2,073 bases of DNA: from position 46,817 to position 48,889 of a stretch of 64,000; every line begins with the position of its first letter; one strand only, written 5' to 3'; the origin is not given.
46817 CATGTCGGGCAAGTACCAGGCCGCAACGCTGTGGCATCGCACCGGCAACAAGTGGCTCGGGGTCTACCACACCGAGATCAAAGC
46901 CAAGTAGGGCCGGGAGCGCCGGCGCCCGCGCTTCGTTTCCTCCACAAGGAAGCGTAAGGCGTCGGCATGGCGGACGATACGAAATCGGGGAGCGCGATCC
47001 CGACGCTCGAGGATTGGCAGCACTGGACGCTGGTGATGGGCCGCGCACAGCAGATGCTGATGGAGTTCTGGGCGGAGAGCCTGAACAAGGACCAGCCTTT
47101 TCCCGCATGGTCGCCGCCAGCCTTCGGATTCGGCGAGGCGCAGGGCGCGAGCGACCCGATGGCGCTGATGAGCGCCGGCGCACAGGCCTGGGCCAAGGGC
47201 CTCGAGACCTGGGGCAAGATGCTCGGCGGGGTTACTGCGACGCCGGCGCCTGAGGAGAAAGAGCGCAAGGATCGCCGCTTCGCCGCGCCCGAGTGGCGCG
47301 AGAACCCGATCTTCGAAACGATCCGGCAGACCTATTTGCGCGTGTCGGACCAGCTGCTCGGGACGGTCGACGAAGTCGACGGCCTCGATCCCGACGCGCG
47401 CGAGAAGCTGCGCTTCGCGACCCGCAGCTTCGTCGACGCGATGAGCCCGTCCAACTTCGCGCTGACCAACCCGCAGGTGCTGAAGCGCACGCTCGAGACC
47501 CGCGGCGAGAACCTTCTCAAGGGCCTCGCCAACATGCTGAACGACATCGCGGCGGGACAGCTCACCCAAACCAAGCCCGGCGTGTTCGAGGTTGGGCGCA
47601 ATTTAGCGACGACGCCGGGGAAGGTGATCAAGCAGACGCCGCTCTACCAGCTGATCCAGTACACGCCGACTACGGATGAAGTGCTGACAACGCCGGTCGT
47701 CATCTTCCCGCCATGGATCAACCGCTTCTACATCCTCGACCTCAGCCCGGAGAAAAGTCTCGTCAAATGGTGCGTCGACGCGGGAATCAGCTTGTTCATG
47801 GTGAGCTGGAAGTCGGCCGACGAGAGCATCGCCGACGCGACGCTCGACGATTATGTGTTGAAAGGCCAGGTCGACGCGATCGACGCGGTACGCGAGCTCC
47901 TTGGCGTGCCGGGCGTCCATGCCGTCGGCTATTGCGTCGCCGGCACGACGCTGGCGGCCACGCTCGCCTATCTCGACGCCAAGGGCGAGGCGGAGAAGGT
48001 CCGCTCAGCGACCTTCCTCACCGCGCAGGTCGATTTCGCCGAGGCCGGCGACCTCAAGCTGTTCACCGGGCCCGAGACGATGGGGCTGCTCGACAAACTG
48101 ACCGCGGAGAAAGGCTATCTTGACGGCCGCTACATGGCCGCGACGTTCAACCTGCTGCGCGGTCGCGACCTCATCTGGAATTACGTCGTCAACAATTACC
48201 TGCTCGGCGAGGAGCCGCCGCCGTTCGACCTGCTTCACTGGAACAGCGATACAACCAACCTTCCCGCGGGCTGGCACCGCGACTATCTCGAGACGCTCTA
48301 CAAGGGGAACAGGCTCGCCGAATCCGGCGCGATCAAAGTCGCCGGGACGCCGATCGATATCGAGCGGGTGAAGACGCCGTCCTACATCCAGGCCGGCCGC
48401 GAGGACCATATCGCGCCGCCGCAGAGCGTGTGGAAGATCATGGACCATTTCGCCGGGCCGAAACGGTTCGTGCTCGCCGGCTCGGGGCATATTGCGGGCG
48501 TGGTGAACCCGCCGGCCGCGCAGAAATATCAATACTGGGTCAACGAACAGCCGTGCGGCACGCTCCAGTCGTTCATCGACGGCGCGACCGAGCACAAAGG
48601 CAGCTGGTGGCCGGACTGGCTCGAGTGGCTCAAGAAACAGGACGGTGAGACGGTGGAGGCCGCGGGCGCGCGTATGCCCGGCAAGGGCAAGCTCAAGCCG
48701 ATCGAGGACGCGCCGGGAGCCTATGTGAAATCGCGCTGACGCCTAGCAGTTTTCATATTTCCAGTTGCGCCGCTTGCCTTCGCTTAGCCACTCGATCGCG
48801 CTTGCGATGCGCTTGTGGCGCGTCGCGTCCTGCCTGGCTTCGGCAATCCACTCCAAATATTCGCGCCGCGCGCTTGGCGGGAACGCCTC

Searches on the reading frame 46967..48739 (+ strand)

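Call 44: search_protein_families(library=pfam, proteins=[window:46967-48739:+], max_evalue=0.0001)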
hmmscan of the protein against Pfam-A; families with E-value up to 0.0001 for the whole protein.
window:46967-48739:+ (590 aa): 3 families
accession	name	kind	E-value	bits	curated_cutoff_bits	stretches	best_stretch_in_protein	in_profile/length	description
PF07167.19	PhaC_N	-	4.1e-67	225.6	23.7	1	101-269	1-173/173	Poly-beta-hydroxybutyrate polymerase (PhaC) N-terminus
PF00561.26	Abhydrolase_1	-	6.2e-17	62.5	25.8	1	274-514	28-244/245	alpha/beta hydrolase fold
PF11339.14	DUF3141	-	3.9e-05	22.9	29.7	1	382-493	209-323/582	Protein of unknown function (DUF3141)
